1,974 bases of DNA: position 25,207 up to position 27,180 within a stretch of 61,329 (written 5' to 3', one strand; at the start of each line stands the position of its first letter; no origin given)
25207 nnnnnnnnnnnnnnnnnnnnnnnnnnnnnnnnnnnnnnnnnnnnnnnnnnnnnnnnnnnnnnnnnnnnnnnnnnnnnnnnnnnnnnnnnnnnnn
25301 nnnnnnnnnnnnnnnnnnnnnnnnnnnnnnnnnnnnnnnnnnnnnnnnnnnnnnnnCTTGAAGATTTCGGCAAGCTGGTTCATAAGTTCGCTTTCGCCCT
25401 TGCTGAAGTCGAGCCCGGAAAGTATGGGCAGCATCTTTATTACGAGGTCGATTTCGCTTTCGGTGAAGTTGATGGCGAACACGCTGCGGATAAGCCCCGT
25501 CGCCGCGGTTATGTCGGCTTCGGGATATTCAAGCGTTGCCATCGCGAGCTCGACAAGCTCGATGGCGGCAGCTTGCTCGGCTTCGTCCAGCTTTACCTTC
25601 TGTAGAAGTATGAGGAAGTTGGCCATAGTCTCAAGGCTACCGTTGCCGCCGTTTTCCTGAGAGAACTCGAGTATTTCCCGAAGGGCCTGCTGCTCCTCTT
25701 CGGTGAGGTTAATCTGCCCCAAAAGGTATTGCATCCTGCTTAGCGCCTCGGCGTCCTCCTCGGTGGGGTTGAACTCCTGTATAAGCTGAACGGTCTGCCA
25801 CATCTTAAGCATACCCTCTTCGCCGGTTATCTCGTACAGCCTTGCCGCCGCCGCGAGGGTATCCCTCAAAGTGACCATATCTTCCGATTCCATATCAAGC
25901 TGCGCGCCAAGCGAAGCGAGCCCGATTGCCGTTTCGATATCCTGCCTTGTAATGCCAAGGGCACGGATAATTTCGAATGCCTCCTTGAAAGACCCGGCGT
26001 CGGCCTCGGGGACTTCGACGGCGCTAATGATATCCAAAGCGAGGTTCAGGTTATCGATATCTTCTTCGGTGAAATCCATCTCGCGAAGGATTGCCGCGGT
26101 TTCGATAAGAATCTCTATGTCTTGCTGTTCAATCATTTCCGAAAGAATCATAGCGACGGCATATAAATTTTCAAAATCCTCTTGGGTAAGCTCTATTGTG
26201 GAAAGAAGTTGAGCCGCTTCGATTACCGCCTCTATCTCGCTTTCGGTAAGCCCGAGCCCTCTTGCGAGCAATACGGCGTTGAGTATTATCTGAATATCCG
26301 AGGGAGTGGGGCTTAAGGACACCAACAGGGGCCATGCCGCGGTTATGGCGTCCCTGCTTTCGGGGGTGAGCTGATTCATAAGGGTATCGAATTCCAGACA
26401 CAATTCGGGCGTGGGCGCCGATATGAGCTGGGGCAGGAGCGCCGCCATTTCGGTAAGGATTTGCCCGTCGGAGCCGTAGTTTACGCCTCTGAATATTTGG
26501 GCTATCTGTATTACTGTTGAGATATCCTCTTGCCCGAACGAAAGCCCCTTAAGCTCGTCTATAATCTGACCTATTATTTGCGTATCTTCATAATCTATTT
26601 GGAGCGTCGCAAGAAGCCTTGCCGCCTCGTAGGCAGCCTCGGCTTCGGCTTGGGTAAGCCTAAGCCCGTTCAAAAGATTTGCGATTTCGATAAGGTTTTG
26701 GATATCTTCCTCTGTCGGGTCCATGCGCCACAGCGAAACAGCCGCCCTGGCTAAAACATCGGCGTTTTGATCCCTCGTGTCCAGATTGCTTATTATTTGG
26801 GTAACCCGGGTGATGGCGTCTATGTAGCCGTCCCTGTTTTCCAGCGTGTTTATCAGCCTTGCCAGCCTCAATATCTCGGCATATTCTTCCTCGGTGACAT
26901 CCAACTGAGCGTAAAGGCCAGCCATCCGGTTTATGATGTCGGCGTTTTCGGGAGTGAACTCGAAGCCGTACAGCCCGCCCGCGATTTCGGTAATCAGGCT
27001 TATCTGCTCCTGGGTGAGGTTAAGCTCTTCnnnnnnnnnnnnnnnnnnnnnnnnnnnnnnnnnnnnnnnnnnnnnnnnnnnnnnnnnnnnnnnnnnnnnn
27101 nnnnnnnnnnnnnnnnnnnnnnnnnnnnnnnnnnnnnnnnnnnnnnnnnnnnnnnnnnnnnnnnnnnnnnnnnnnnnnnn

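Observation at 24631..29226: Single-chain MacB/FtsX-type ABC transporter with a ~1100-aa extracytoplasmic domain built largely of ~28 tandem 20-residue repeats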

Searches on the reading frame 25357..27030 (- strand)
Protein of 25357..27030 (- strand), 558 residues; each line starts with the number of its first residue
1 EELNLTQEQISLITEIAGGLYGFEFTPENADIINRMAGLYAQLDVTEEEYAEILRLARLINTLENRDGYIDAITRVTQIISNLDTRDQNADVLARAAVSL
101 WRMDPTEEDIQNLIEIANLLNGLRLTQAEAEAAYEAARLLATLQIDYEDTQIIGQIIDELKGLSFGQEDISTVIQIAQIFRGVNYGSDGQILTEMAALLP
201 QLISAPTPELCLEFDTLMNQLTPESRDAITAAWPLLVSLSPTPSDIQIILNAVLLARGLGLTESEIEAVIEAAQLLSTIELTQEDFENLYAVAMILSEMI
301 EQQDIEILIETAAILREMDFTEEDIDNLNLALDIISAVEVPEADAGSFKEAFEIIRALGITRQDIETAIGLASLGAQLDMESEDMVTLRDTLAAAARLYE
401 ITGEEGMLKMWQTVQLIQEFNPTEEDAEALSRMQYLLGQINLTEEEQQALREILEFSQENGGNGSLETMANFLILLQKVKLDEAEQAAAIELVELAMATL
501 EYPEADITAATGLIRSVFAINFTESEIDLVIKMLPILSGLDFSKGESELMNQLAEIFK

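Call 28: search_protein_representatives(alignment_id=A2)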
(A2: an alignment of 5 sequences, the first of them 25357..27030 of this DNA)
Query: 5 sequences, 557 profile positions. Proteins with E-value up to 0.001 (for the whole library): 50; up to 1e-10: 7; up to 1e-30: 2. The best 50 are listed.
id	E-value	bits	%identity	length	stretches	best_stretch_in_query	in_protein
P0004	1.8e-231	786.2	-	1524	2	1-557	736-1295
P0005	5.1e-122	424.8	-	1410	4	322-460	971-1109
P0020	1.2e-17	80.3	-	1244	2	52-279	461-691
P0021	5.8e-14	68.1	-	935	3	50-229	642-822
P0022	1.5e-12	63.4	-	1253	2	42-390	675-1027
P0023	2.2e-12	62.9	-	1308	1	101-360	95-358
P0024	3.8e-11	58.8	-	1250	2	50-459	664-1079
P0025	1.8e-10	56.6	-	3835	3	58-444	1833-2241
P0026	1.6e-09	53.4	-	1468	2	45-405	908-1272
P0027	1.1e-07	47.4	-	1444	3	37-369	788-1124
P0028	4.7e-07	45.3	-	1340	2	42-309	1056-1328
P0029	5.2e-07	45.2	-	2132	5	240-436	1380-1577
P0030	6.1e-07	45.0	-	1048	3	44-177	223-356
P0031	8.2e-07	44.5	-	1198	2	52-361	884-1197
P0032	9.5e-07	44.3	-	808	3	225-370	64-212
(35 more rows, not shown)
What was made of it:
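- The family is rare (call 28).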

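Call 45: find_related_loci(query=A2, collection=genome_contigs, flank=10000)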
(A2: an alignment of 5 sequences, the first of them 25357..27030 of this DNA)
Query A2 (558 aa) in genome_contigs; peptide patterns used: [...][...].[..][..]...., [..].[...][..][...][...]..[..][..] (x = any residue, [..] = any of these).
220 stretches matched a pattern, but none encodes a relative of the query by tblastn (E <= 1e-3).
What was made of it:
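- Tried and rejected: No confirmed locus (call 45).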

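Call 56: predict_structure(alignment_id=A2)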
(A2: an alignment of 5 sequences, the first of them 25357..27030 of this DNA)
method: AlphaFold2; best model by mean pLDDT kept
length: 558 residues; sequences in the alignment: 5
mean_pLDDT: 70.2   pTM: 0.50
mean pLDDT of the five models: 70.2, 57.0, 54.5, 49.6, 47.8
residues with pLDDT >= 90: 0; 70-90: 332; 50-70: 174; < 50: 52
segments of 3 or more residues with pLDDT < 50: 1-3, 421-442, 457-466
pLDDT, mean of each block of 10 residues (from residue 1): 53 67 64 75 76 85 72 82 61 76 73 80 75 82 73 83 78 86 73 80 82 87 85 80 78 81 86 84 79 77 65 75 79 77 77 83 85 79 70 70 64 58 48 48 51 48 46 57 58 54 53 55 51 52 56 55
secondary structure, 60 per line:
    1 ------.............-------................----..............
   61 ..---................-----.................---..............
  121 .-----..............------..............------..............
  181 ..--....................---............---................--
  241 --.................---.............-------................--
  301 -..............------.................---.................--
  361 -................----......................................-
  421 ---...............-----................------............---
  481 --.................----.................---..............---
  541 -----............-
elements in order: H7-19 H27-42 H47-62 H66-81 H87-103 H107-121 H127-140 H147-160 H167-182 H185-204 H208-219 H223-238 H243-259 H263-275 H283-298 H302-315 H322-338 H342-358 H362-377 H382-419 H424-438 H444-459 H466-477 H483-499 H504-520 H524-537 H546-557
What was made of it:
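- I could not inspect coordinates, pTM is only about 0.5, and the five array models range from mean pLDDT 70 down to 48 (call 56).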

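Call 58: fold_search(model_id=the predicted structure, library=pdb)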
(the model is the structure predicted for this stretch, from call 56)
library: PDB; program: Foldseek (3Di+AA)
matches with E <= 10: 489; with E <= 0.001: 0
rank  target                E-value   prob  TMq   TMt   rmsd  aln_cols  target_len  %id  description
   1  9hjk_A                3.5e-02  0.09  0.07  0.08  36.1       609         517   10  Cryo-EM structure of the Arabidopsis thaliana CAT4 transporter in the outward-open apo state (released 2025-12-10)
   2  7dii_A                4.3e-02  0.08  0.07  0.08  42.2       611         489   13  Crystal structure of LeuT in lipidic cubic phase at pH 7 (released 2021-04-07)
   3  3gi9_C                5.8e-02  0.13  0.09  0.10  32.9       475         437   11  Crystal Structure of ApcT Transporter Bound to 7F11 Monoclonal Fab Fragment (released 2009-08-18)
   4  3gi8_C                5.8e-02  0.12  0.08  0.10  32.2       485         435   12  Crystal Structure of ApcT K158A Transporter Bound to 7F11 Monoclonal Fab Fragment (released 2009-08-18)
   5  5m8k                  7.1e-02  0.09  0.09  0.09  37.0       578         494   12  Crystal structure of Eremococcus coleocola manganese transporter mutant E129Q (released 2017-01-11)
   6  8e5s                  7.7e-02  0.16  0.09  0.12  34.7       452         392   11  X-ray structure of the Deinococcus radiodurans Nramp/MntH divalent transition metal transporter WT in an occluded state (released 2023-05-03)
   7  8y56                  7.7e-02  0.10  0.08  0.08  34.5       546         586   12  Cryo-EM reveals cholesterol binding in the lysosomal GPCR-like protein LYCHOS (released 2025-01-29)
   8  8e6h                  8.1e-02  0.10  0.09  0.11  33.0       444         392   11  X-ray structure of the Deinococcus radiodurans Nramp/MntH divalent transition metal transporter A47W mutant in an occlud (released 2023-05-03)
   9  5m87                  8.1e-02  0.09  0.09  0.09  37.2       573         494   11  Crystal structure of Eremococcus coleocola manganese transporter (released 2017-01-11)
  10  6c3i_B                9.1e-02  0.09  0.08  0.10  34.7       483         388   12  Crystal structure of the Deinococcus radiodurans Nramp/MntH divalent transition metal transporter G45R mutant in an in (released 2019-02-13)
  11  8e6l                  9.5e-02  0.14  0.09  0.12  34.0       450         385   11  X-ray structure of the Deinococcus radiodurans Nramp/MntH divalent transition metal transporter D296A mutant in an inwar (released 2023-05-03)
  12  7dii_B                9.5e-02  0.07  0.07  0.08  42.2       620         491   13  Crystal structure of LeuT in lipidic cubic phase at pH 7 (released 2021-04-07)
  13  8y6v_G                9.5e-02  0.06  0.05  0.08  36.0       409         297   13  Near-atomic structure of icosahedrally averaged jumbo bacteriophage PhiKZ capsid (released 2024-08-14)
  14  7dj2_B                9.5e-02  0.05  0.07  0.07  41.3       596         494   12  Crystal structure of the G26C/E290S mutant of LeuT (released 2021-04-07)
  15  8zxp_A                9.9e-02  0.09  0.08  0.08  33.0       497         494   13  Cryo-EM structure of TmaT-TMA complexes (released 2024-11-06)
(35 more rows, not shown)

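Call 61: search_protein_families(library=pfam, proteins=[window:25357-27030:-], max_evalue=10)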
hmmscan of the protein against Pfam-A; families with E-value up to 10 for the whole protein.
window:25357-27030:- (558 aa): 9 families
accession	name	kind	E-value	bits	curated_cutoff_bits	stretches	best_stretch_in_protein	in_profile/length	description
PF22219.1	DUF3829_2nd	-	0.088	13.3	27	1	384-414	37-67/104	DUF3829-like, C-terminal domain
PF17146.10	PIN_6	-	0.14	13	27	0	426-466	33-73/87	PIN domain of ribonuclease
PF20132.4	DUF6522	-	0.15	12.2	25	1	247-280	10-43/88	Family of unknown function (DUF6522)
PF07527.18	Hairy_orange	-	0.18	12.6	25.3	0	66-88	3-25/40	Hairy Orange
PF11563.14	Protoglobin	-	0.2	12.1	25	0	431-459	3-31/158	Protoglobin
PF06067.16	DUF932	-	0.38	10.9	23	1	256-298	118-161/227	Domain of unknown function (DUF932)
PF08519.17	RFC1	-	1.1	9.8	23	1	261-297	96-132/158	Replication factor RFC1 C terminal domain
PF07064.19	RIC1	-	1.5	8.8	27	1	463-502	108-147/176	RIC1 C-terminal alpha solenoid region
PF07637.16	PSD5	-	4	8.3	34.2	1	91-120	4-33/62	Protein of unknown function (DUF1595)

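Call 70: find_homologous_proteins(query=A2, max_evalue=0.00001)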
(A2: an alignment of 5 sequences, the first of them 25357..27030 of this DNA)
Query A2 (5 sequences): 8000 candidates shared short words with the query, none scored E <= 0.00001.

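Call 83: search_protein_families(library=pfam, proteins=[P0021, P0024, P0026, P0027, P0022], max_evalue=0.01)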
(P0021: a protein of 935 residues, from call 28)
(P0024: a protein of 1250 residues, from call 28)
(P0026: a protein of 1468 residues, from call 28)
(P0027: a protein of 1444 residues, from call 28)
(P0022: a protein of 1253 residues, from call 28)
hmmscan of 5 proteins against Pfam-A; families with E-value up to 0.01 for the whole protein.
P0021 (935 aa): 7 families
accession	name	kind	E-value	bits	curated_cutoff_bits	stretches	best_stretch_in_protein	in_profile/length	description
PF13424.12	TPR_12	-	1.1e-15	58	30.1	1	464-534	5-77/77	Tetratricopeptide repeat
PF25318.1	WH_GDS1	-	8.9e-12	45.4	27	0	737-783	2-49/95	GDS1 winged helix domain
PF12862.13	ANAPC5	-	1.4e-07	32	23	0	659-695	36-70/91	Anaphase-promoting complex subunit 5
PF09205.15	DUF1955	-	9.9e-06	25.9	26.4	0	490-536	107-152/159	Domain of unknown function (DUF1955)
PF17874.7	TPR_MalT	-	9.1e-05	22.3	45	1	480-731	58-308/336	MalT-like TPR region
PF25058.1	ARM_TT21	-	0.0024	18.3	27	0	458-532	20-87/155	Tetratricopeptide repeat protein 21 ARM repeat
PF05301.17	Acetyltransf_16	-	0.008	16.5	27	0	581-621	20-60/173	GNAT acetyltransferase, Mec-17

P0024 (1250 aa): 21 families
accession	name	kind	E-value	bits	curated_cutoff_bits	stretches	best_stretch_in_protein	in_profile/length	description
PF20703.3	nSTAND1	-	2.4e-34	120.1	27.1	1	115-522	3-377/379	Novel STAND NTPase 1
PF13424.12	TPR_12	-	8.7e-33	112.8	30.1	6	657-717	15-77/77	Tetratricopeptide repeat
PF17874.7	TPR_MalT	-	1.1e-16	61.5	45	2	639-918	34-311/336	MalT-like TPR region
PF14559.12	TPR_19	-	1.2e-12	48.4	25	0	1088-1126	26-62/68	Tetratricopeptide repeat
PF11849.14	DUF3369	-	8.1e-12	46.2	27.2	0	1016-1084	7-69/168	Domain of unknown function (DUF3369)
PF13181.12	TPR_8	-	9e-10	38.4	25.7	0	686-715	2-31/34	Tetratricopeptide repeat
PF14689.11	SPOB_a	-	7.8e-09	35.5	28.1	0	1136-1160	32-56/62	Sensor_kinase_SpoOB-type, alpha-helical domain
PF00515.34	TPR_1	-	2.1e-06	27.7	27.8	0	1088-1109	2-23/34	Tetratricopeptide repeat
PF09205.15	DUF1955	-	2.4e-06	27.9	26.4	0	1075-1122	107-151/159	Domain of unknown function (DUF1955)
PF13374.12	TPR_10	-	3e-06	27.5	27.5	0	970-1003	5-38/42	Tetratricopeptide repeat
PF13401.12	AAA_22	-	3.2e-06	27.9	27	1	150-288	6-122/130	AAA domain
PF13176.12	TPR_7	-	4e-06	26.9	27.9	0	970-997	2-29/36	Tetratricopeptide repeat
PF12862.13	ANAPC5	-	5.5e-06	26.8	23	0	1129-1164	40-75/91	Anaphase-promoting complex subunit 5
PF13191.12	AAA_16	-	1e-05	26.5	32.6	1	137-270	12-155/167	AAA ATPase domain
PF13174.12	TPR_6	-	2.3e-05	25.2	26.3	0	973-995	6-28/33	Tetratricopeptide repeat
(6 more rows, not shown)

P0026 (1468 aa): 4 families
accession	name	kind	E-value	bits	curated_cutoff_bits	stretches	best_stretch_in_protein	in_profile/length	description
PF20703.3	nSTAND1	-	3.7e-37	129.3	27.1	1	120-529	3-377/379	Novel STAND NTPase 1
PF13191.12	AAA_16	-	5.7e-08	33.9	32.6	1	135-265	5-143/167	AAA ATPase domain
PF13401.12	AAA_22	-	0.00018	22.2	27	1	155-299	6-126/130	AAA domain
PF13424.12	TPR_12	-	0.0046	17.5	30.1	1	654-724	3-75/77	Tetratricopeptide repeat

P0027 (1444 aa): 22 families
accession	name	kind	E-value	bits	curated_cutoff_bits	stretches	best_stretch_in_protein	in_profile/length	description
PF20703.3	nSTAND1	-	2.7e-71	241.6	27.1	1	146-541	2-376/379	Novel STAND NTPase 1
PF13424.12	TPR_12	-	6e-44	148.6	30.1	9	822-889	3-72/77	Tetratricopeptide repeat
PF13676.11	TIR_2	-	2e-16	61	28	1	4-124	1-122/122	TIR domain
PF07719.23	TPR_2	-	6.7e-15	54.4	27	0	1142-1171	1-30/34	Tetratricopeptide repeat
PF13371.12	TPR_9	-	7.5e-14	52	35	0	1204-1267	10-70/73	Tetratricopeptide repeat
PF13176.12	TPR_7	-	1.8e-13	49.8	27.9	0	1146-1174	3-31/36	Tetratricopeptide repeat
PF18768.7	RNPP_C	-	1.1e-10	41.8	26.5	0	1026-1097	83-156/213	RNPP family C-terminal domain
PF00515.34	TPR_1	-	1.7e-10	40.7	27.8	0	1028-1051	7-30/34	Tetratricopeptide repeat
PF13432.12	TPR_16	-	1.8e-09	38.3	32.7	1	748-812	3-61/65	Tetratricopeptide repeat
PF13181.12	TPR_8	-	1.1e-08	35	25.7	0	1028-1053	7-32/34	Tetratricopeptide repeat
PF10932.13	DUF2783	-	1.6e-08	34.5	25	0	1249-1266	38-55/59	Protein of unknown function (DUF2783)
PF13174.12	TPR_6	-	7e-07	29.9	26.3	0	1148-1169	6-27/33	Tetratricopeptide repeat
PF01777.24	Ribosomal_L27e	-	9.7e-07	29.3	24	0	687-719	42-74/85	Ribosomal L27e protein family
PF13428.12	TPR_14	-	2.3e-06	28.2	23.5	0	1143-1171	2-30/44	Tetratricopeptide repeat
PF17874.7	TPR_MalT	-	5.4e-06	26.4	45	1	776-1055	34-313/336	MalT-like TPR region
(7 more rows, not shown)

P0022 (1253 aa): 0 families
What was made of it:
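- Closest known: TPR-type alpha-solenoid repeats. Same: These are the best non-orthologous matches of the array profile, E 6e-14 to 1e-7 (calls 28, 83).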
